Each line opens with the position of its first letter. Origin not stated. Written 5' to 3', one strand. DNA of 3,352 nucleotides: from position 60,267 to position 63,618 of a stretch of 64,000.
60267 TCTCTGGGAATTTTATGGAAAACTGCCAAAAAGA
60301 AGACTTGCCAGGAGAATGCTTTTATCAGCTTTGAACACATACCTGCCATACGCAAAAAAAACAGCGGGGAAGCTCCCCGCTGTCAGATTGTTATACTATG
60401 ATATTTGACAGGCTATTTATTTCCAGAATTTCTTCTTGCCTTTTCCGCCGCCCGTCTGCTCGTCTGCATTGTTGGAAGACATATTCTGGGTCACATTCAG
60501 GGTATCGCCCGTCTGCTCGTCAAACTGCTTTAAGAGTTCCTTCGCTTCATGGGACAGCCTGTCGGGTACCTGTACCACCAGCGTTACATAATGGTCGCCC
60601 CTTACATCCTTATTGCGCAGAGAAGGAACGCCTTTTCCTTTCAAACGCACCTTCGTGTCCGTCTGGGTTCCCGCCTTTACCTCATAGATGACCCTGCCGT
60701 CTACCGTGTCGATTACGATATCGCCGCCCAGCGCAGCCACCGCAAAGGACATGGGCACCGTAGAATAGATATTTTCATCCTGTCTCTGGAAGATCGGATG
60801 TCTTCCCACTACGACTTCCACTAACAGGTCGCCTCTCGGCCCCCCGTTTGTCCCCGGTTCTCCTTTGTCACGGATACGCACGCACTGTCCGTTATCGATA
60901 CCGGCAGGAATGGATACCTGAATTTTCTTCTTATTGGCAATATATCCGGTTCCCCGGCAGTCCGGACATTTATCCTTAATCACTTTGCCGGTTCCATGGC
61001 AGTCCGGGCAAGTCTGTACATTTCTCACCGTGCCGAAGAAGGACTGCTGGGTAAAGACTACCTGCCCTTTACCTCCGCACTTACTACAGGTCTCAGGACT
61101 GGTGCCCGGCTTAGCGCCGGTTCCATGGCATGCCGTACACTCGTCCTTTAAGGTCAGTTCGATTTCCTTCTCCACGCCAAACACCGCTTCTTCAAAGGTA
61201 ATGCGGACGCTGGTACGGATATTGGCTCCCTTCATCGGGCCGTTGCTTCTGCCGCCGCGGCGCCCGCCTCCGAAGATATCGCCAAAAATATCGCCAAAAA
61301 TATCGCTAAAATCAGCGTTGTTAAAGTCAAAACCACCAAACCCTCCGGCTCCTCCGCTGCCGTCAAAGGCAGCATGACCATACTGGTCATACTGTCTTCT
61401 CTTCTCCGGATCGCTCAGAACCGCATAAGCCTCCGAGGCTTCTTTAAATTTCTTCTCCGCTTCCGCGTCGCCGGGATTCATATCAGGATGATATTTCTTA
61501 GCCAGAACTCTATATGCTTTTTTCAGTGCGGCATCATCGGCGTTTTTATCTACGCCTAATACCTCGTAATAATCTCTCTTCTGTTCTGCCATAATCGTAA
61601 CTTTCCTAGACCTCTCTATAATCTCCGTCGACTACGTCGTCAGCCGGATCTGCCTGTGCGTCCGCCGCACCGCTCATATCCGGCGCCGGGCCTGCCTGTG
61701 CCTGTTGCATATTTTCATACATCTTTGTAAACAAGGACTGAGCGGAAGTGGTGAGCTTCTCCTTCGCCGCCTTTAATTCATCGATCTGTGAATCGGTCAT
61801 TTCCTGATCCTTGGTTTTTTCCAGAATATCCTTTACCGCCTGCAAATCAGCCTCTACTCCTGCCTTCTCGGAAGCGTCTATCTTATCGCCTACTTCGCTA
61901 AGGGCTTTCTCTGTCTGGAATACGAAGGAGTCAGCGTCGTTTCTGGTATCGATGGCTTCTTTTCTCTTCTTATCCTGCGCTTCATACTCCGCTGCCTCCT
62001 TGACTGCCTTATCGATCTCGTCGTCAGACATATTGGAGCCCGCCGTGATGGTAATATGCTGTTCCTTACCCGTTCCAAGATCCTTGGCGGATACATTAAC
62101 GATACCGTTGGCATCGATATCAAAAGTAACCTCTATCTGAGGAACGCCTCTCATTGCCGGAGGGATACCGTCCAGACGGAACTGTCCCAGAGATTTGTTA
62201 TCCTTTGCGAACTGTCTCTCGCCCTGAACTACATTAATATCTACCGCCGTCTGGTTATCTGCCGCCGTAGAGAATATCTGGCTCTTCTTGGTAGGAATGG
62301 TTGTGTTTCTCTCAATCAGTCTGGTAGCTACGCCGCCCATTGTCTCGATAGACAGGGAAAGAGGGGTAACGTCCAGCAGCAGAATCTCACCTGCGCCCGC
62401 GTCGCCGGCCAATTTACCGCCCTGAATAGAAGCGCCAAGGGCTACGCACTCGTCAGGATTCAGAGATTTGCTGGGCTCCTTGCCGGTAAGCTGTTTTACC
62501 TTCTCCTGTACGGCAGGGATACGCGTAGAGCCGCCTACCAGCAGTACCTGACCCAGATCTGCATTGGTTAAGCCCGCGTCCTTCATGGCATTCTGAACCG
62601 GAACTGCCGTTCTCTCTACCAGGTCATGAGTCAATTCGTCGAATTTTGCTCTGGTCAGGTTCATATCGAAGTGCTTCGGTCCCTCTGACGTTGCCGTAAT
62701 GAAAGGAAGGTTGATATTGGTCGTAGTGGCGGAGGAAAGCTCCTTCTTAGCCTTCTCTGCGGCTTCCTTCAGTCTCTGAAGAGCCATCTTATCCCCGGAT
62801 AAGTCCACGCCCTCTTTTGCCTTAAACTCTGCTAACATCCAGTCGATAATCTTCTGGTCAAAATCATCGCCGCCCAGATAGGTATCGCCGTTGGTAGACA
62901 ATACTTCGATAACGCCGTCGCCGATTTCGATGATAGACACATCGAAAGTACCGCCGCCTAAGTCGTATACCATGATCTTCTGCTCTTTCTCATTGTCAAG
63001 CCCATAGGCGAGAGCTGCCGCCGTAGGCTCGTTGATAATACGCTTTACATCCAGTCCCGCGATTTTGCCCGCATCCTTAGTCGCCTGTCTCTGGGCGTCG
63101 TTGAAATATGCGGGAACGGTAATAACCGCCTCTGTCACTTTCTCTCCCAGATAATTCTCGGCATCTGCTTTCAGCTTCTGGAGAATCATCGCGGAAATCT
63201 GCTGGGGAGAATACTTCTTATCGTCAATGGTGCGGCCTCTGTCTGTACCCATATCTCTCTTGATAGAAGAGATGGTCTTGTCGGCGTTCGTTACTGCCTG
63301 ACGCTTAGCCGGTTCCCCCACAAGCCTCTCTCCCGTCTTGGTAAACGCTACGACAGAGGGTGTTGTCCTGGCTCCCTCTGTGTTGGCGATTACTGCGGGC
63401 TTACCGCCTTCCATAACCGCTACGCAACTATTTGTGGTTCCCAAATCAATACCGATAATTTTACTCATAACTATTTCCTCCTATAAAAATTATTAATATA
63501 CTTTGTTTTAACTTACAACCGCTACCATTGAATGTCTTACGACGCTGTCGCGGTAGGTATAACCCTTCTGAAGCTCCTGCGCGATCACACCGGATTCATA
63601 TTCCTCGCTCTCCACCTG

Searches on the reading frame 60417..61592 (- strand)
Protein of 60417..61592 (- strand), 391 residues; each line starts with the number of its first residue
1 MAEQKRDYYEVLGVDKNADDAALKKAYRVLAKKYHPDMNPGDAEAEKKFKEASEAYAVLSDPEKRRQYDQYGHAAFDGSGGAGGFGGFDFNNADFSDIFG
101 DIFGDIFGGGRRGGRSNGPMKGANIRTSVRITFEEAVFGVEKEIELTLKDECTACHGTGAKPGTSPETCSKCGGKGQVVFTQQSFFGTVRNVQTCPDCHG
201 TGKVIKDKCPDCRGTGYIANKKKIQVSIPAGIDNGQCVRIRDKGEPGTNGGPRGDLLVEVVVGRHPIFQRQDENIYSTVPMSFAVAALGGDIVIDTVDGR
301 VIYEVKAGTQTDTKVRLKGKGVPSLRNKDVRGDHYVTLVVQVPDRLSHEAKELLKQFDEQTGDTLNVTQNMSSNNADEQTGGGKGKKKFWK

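Call 9: search_protein_families(library=pfam, proteins=[window:60417-61592:-], max_evalue=0.01)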
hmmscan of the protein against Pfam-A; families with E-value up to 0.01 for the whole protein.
window:60417-61592:- (391 aa): 5 families
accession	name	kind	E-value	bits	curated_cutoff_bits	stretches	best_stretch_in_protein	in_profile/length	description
PF01556.23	DnaJ_C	-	6.3e-46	156.6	26.6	1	125-343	1-152/152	DnaJ C terminal domain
PF00226.36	DnaJ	-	1.6e-27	95.8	27.8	1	7-69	1-63/63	DnaJ domain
PF00684.25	DnaJ_CXXCXGXG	-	4.9e-19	68.8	32.7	1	152-216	1-65/65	DnaJ central domain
PF15777.11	Anti-TRAP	-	1.9e-06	28.2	32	1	148-179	9-43/59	Tryptophan RNA-binding attenuator protein inhibitory protein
PF17302.8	DUF5351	-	0.0023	18.6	27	0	194-203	19-28/29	Family of unknown function (DUF5351)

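Call 22: find_encoding_contigs(protein=window:60417-61592:-, flank=4000, max_places=10)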
Protein window:60417-61592:- (391 aa): 1 contig read that carries it; 1 place shown.
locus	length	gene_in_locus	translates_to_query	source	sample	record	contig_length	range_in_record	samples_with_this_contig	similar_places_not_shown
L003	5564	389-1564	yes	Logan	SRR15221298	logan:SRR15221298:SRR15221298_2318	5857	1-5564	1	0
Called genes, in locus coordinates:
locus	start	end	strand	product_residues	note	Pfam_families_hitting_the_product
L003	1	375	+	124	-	?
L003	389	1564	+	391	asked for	-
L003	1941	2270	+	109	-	-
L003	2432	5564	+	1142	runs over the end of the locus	?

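Call 27: find_homologous_proteins(query=window:60417-61592:-, max_evalue=1e-100)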
Query window:60417-61592:- (391 aa): 8000 proteins with E <= 1e-100 among 8000 candidates; the best 120 are listed.
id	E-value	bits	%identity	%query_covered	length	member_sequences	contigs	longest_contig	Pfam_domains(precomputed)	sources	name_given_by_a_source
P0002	4.8e-245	831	93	97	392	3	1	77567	PF00226.37,PF27659.1,PF15777.11,PF00684.26,PF01556.24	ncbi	-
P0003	3.2e-242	822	91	97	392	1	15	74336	PF00226.37,PF27659.1,PF15777.11,PF00684.26,PF01556.24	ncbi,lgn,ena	-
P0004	3.2e-240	815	91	98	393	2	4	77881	PF00226.37,PF27659.1,PF15777.11,PF00684.26,PF01556.24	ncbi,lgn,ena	-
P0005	3.7e-240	815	90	100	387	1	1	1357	PF00226.37,PF27659.1,PF15777.11,PF00684.26,PF01556.24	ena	-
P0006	4.3e-240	815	91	98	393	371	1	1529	PF00226.37,PF27659.1,PF15777.11,PF00684.26,PF01556.24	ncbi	-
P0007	5.7e-240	814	90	100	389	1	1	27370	PF00226.37,PF27659.1,PF15777.11,PF00684.26,PF01556.24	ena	-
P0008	8.3e-239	810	90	100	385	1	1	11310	PF00226.37,PF27659.1,PF15777.11,PF00684.26,PF01556.24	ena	-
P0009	3.3e-237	805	88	100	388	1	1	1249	PF00226.37,PF27659.1,PF15777.11,PF00684.26,PF01556.24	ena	-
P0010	2.9e-236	802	95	93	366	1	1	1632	PF00226.37,PF27659.1,PF15777.11,PF00684.26,PF01556.24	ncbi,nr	ncbi:MAG: molecular chaperone DnaJ, partial [Lachnospiraceae bacterium]|nr:molecular chaperone DnaJ 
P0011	3.2e-236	802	90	95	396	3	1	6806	PF00226.37,PF27659.1,PF15777.11,PF00684.26,PF01556.24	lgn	-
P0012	3.5e-236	802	89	100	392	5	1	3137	PF00226.37,PF27659.1,PF15777.11,PF00684.26,PF01556.24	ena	-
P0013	4.0e-236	801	88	100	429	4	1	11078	PF00226.37,PF27659.1,PF15777.11,PF00684.26,PF01556.24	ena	-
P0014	4.4e-236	801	89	97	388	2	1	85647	PF00226.37,PF27659.1,PF15777.11,PF00684.26,PF01556.24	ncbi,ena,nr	ncbi:MAG: molecular chaperone DnaJ [Lachnospiraceae bacterium]|nr:molecular chaperone DnaJ [Lachnosp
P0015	9.9e-235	797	89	95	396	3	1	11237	PF00226.37,PF27659.1,PF15777.11,PF00684.26,PF01556.24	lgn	-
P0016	1.6e-234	796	88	100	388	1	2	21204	PF00226.37,PF27659.1,PF15777.11,PF00684.26,PF01556.24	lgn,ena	-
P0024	4.5e-232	788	94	92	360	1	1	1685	PF00226.37,PF27659.1,PF15777.11,PF00684.26,PF01556.24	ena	-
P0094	2.0e-225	766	93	90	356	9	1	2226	PF00226.37,PF27659.1,PF15777.11,PF00684.26,PF01556.24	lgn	-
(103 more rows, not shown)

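Call 28: find_encoding_contigs(protein=P0002, flank=10000, max_places=4)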
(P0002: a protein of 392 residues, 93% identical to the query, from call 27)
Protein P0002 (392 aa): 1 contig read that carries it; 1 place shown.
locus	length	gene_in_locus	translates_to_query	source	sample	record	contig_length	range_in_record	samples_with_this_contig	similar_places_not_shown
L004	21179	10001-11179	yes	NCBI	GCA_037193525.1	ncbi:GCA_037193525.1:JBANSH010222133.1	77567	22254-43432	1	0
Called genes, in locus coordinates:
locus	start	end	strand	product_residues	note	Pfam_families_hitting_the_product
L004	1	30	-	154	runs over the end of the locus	PF04397:LytTR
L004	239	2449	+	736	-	PF16875:Glyco_hydro_36N, PF02065:Melibiase, PF16874:Glyco_hydro_36C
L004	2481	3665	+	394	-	PF00155:Aminotran_1_2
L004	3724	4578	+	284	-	PF01734:Patatin, PF19890:DUF6363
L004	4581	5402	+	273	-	PF02673:BacA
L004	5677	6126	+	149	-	-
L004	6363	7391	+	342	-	PF01628:HrcA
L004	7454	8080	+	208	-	PF01025:GrpE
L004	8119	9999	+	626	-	PF00012:HSP70, PF06723:MreB_Mbl, PF00012:HSP70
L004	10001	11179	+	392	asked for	PF00226:DnaJ, PF01556:DnaJ_C, PF15777:Anti-TRAP (faint), PF27659:CHP02642 (faint), PF00684:DnaJ_CXXCXGXG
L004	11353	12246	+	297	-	PF18475:PIN7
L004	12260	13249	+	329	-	-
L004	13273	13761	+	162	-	PF00293:NUDIX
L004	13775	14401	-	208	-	PF08843:AbiEii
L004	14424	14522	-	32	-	-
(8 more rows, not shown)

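Call 29: find_encoding_contigs(protein=P0003, flank=10000, max_places=6)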
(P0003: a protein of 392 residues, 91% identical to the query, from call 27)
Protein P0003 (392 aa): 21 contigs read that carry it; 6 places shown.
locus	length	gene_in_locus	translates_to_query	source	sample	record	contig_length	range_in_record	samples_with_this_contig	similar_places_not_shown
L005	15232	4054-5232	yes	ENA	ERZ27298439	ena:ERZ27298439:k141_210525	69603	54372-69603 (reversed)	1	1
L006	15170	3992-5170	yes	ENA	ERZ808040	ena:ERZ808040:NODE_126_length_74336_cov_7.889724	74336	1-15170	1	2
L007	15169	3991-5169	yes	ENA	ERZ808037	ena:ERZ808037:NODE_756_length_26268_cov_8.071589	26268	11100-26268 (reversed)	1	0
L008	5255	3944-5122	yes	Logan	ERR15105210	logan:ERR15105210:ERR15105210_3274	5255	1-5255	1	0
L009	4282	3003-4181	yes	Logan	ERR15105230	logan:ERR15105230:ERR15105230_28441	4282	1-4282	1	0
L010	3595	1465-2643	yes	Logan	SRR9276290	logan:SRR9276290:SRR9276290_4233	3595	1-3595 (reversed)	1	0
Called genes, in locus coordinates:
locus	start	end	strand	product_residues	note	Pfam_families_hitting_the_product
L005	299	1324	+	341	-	PF01628:HrcA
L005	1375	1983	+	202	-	PF01025:GrpE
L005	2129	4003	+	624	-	PF00012:HSP70, PF06723:MreB_Mbl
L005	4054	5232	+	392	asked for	PF00226:DnaJ, PF01556:DnaJ_C, PF15777:Anti-TRAP (faint), PF27659:CHP02642 (faint), PF00684:DnaJ_CXXCXGXG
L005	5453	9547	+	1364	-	PF00082:Peptidase_S8, PF21764:Invasin_D4 (faint), PF13287:Fn3_assoc, PF13290:CHB_HEX_C_1, PF02368:Big_2, PF26182:Ig_NUP210_5th (faint), PF26918:Ig_Eae (faint), PF02368:Big_2 (weak)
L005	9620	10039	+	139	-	-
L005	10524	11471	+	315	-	-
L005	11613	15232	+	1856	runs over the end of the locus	PF07523:Big_3 (faint), PF01841:Transglut_core (weak), PF18676:MBG_2, PF09479:Flg_new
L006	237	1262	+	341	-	PF01628:HrcA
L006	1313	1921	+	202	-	PF01025:GrpE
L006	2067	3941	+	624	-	PF00012:HSP70, PF06723:MreB_Mbl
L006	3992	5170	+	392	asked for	PF00226:DnaJ, PF01556:DnaJ_C, PF15777:Anti-TRAP (faint), PF27659:CHP02642 (faint), PF00684:DnaJ_CXXCXGXG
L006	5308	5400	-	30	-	-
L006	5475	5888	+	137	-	-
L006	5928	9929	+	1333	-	PF00082:Peptidase_S8, PF26918:Ig_Eae (faint), PF13287:Fn3_assoc, PF13290:CHB_HEX_C_1, PF21764:Invasin_D4 (faint), PF02368:Big_2, PF26182:Ig_NUP210_5th (faint), PF02368:Big_2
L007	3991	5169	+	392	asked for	PF00226:DnaJ, PF01556:DnaJ_C, PF15777:Anti-TRAP (faint), PF27659:CHP02642 (faint), PF00684:DnaJ_CXXCXGXG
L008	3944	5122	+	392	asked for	PF00226:DnaJ, PF01556:DnaJ_C, PF15777:Anti-TRAP (faint), PF27659:CHP02642 (faint), PF00684:DnaJ_CXXCXGXG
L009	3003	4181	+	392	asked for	PF00226:DnaJ, PF01556:DnaJ_C, PF15777:Anti-TRAP (faint), PF27659:CHP02642 (faint), PF00684:DnaJ_CXXCXGXG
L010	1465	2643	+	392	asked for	PF00226:DnaJ, PF01556:DnaJ_C, PF15777:Anti-TRAP (faint), PF27659:CHP02642 (faint), PF00684:DnaJ_CXXCXGXG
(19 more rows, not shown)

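Call 30: find_encoding_contigs(protein=P0004, flank=10000, max_places=4)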
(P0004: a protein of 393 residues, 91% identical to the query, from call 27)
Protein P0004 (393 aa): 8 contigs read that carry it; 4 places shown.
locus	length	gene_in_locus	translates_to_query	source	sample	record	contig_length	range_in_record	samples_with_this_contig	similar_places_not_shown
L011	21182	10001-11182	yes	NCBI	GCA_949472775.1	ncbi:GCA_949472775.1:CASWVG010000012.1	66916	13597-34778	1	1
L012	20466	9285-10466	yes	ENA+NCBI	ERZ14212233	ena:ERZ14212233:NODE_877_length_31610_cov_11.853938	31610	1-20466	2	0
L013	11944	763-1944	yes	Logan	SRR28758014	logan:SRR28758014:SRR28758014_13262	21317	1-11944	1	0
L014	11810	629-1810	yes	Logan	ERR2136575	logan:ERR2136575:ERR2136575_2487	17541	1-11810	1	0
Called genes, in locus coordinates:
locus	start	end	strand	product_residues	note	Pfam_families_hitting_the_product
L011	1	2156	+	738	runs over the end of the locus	PF16875:Glyco_hydro_36N, PF02065:Melibiase, PF16874:Glyco_hydro_36C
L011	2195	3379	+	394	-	PF00155:Aminotran_1_2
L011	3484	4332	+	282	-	PF01734:Patatin, PF19890:DUF6363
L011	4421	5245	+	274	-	PF02673:BacA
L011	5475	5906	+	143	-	-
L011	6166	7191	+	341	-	PF01628:HrcA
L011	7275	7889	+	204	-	PF01025:GrpE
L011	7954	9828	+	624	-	PF00012:HSP70, PF06723:MreB_Mbl, PF00012:HSP70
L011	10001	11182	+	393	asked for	PF00226:DnaJ, PF01556:DnaJ_C, PF15777:Anti-TRAP (faint), PF27659:CHP02642 (faint), PF00684:DnaJ_CXXCXGXG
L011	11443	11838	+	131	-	-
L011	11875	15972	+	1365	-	PF00082:Peptidase_S8, PF02368:Big_2, PF26918:Ig_Eae (weak)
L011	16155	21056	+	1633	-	PF01841:Transglut_core (weak), PF09479:Flg_new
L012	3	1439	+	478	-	?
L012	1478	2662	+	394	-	PF00155:Aminotran_1_2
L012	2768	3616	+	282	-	PF01734:Patatin, PF19890:DUF6363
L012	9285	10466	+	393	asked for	PF00226:DnaJ, PF01556:DnaJ_C, PF15777:Anti-TRAP (faint), PF27659:CHP02642 (faint), PF00684:DnaJ_CXXCXGXG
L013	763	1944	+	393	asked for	PF00226:DnaJ, PF01556:DnaJ_C, PF15777:Anti-TRAP (faint), PF27659:CHP02642 (faint), PF00684:DnaJ_CXXCXGXG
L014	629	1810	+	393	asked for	PF00226:DnaJ, PF01556:DnaJ_C, PF15777:Anti-TRAP (faint), PF27659:CHP02642 (faint), PF00684:DnaJ_CXXCXGXG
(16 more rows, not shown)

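Call 45: find_encoding_contigs(protein=P0010, flank=3000, max_places=6)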
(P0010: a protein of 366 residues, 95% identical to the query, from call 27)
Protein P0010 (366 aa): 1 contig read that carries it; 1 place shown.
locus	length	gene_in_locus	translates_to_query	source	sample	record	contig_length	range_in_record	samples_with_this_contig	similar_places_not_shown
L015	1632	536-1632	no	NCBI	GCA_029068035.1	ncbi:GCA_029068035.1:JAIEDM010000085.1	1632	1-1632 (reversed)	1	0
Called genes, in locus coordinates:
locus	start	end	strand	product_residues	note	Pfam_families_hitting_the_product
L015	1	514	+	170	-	PF00012:HSP70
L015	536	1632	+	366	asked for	PF00226:DnaJ, PF01556:DnaJ_C, PF15777:Anti-TRAP (faint), PF27659:CHP02642 (faint), PF00684:DnaJ_CXXCXGXG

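Call 46: find_encoding_contigs(protein=P0094, flank=3000, max_places=6)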
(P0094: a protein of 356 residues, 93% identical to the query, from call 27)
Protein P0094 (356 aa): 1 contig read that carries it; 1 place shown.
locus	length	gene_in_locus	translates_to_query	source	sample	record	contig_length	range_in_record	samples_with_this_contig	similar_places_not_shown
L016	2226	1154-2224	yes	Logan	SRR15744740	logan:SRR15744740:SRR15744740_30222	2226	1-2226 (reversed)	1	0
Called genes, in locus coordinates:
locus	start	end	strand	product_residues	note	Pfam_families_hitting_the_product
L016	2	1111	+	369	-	?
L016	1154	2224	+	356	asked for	PF00226:DnaJ, PF01556:DnaJ_C, PF15777:Anti-TRAP (faint), PF27659:CHP02642 (faint), PF00684:DnaJ_CXXCXGXG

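Call 47: find_encoding_contigs(protein=P0024, flank=3000, max_places=6)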
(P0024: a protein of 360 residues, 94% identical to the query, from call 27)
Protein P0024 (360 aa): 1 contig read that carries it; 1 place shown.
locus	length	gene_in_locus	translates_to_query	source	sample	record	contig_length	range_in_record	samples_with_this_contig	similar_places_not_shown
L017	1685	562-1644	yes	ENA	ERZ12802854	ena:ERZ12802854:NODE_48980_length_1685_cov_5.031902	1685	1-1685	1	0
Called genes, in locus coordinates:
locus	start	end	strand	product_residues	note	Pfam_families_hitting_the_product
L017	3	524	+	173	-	?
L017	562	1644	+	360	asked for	PF00226:DnaJ, PF01556:DnaJ_C, PF15777:Anti-TRAP (faint), PF27659:CHP02642 (faint), PF00684:DnaJ_CXXCXGXG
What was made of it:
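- Tried and rejected: The closest partial DnaJ relatives (P0010, P0094, P0024) all sit on contigs that end inside dnaJ, so they give no downstream information (calls 45-47).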

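Call 49: find_encoding_contigs(protein=P0003, flank=1200, max_places=10)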
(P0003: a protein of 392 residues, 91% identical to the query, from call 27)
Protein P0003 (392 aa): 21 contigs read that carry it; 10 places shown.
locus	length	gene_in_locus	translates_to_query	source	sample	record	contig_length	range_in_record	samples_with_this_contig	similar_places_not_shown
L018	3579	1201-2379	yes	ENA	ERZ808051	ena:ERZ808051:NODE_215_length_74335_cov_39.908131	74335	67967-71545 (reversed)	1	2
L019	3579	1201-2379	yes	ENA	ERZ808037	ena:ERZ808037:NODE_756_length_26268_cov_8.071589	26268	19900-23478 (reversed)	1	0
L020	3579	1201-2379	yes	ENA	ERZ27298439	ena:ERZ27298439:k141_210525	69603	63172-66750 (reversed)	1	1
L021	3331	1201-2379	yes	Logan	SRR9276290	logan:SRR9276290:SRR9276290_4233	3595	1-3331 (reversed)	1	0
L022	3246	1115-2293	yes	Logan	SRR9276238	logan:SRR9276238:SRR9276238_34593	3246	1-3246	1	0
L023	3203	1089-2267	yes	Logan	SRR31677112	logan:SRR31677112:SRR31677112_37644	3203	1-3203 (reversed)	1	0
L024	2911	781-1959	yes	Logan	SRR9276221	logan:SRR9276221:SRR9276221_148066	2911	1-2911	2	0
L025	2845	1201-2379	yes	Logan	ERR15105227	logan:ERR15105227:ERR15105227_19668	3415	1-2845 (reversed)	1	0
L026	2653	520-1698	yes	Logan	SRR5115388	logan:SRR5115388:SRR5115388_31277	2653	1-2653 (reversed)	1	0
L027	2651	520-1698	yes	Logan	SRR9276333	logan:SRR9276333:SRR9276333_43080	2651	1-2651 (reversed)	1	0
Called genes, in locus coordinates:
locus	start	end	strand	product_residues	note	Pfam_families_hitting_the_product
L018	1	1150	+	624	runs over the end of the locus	PF00012:HSP70, PF06723:MreB_Mbl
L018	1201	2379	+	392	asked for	PF00226:DnaJ, PF01556:DnaJ_C, PF15777:Anti-TRAP (faint), PF27659:CHP02642 (faint), PF00684:DnaJ_CXXCXGXG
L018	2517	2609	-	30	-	-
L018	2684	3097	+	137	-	-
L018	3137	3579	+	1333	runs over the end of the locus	PF00082:Peptidase_S8, PF26918:Ig_Eae (faint), PF13287:Fn3_assoc, PF13290:CHB_HEX_C_1, PF21764:Invasin_D4 (faint), PF02368:Big_2, PF26182:Ig_NUP210_5th (faint), PF02368:Big_2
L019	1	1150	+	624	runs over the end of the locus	PF00012:HSP70, PF06723:MreB_Mbl, PF00012:HSP70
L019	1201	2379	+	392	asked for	PF00226:DnaJ, PF01556:DnaJ_C, PF15777:Anti-TRAP (faint), PF27659:CHP02642 (faint), PF00684:DnaJ_CXXCXGXG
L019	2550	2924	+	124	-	-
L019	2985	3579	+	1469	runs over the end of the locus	PF00082:Peptidase_S8, PF02368:Big_2 (weak), PF26918:Ig_Eae (weak)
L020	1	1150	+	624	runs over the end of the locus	PF00012:HSP70, PF06723:MreB_Mbl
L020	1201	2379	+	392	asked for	PF00226:DnaJ, PF01556:DnaJ_C, PF15777:Anti-TRAP (faint), PF27659:CHP02642 (faint), PF00684:DnaJ_CXXCXGXG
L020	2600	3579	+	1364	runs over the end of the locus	PF00082:Peptidase_S8, PF21764:Invasin_D4 (faint), PF13287:Fn3_assoc, PF13290:CHB_HEX_C_1, PF02368:Big_2, PF26182:Ig_NUP210_5th (faint), PF26918:Ig_Eae (faint), PF02368:Big_2 (weak)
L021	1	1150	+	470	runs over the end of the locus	?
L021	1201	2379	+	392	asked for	PF00226:DnaJ, PF01556:DnaJ_C, PF15777:Anti-TRAP (faint), PF27659:CHP02642 (faint), PF00684:DnaJ_CXXCXGXG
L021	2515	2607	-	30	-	-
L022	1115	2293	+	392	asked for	PF00226:DnaJ, PF01556:DnaJ_C, PF15777:Anti-TRAP (faint), PF27659:CHP02642 (faint), PF00684:DnaJ_CXXCXGXG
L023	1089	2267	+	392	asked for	PF00226:DnaJ, PF01556:DnaJ_C, PF15777:Anti-TRAP (faint), PF27659:CHP02642 (faint), PF00684:DnaJ_CXXCXGXG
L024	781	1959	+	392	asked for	PF00226:DnaJ, PF01556:DnaJ_C, PF15777:Anti-TRAP (faint), PF27659:CHP02642 (faint), PF00684:DnaJ_CXXCXGXG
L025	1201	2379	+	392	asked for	PF00226:DnaJ, PF01556:DnaJ_C, PF15777:Anti-TRAP (faint), PF27659:CHP02642 (faint), PF00684:DnaJ_CXXCXGXG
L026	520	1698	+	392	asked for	PF00226:DnaJ, PF01556:DnaJ_C, PF15777:Anti-TRAP (faint), PF27659:CHP02642 (faint), PF00684:DnaJ_CXXCXGXG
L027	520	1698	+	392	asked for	PF00226:DnaJ, PF01556:DnaJ_C, PF15777:Anti-TRAP (faint), PF27659:CHP02642 (faint), PF00684:DnaJ_CXXCXGXG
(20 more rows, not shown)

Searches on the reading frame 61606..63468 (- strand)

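Call 9: search_protein_families(library=pfam, proteins=[window:61606-63468:-], max_evalue=0.01)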
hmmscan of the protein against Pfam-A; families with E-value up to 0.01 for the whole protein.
window:61606-63468:- (620 aa): 2 families
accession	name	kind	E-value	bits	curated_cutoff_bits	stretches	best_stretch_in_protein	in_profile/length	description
PF00012.26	HSP70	-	6.1e-245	814.5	20.6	2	81-584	103-598/599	Hsp70 protein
PF06723.19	MreB_Mbl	-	1.3e-21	77.3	27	1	3-348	2-317/327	MreB/Mbl protein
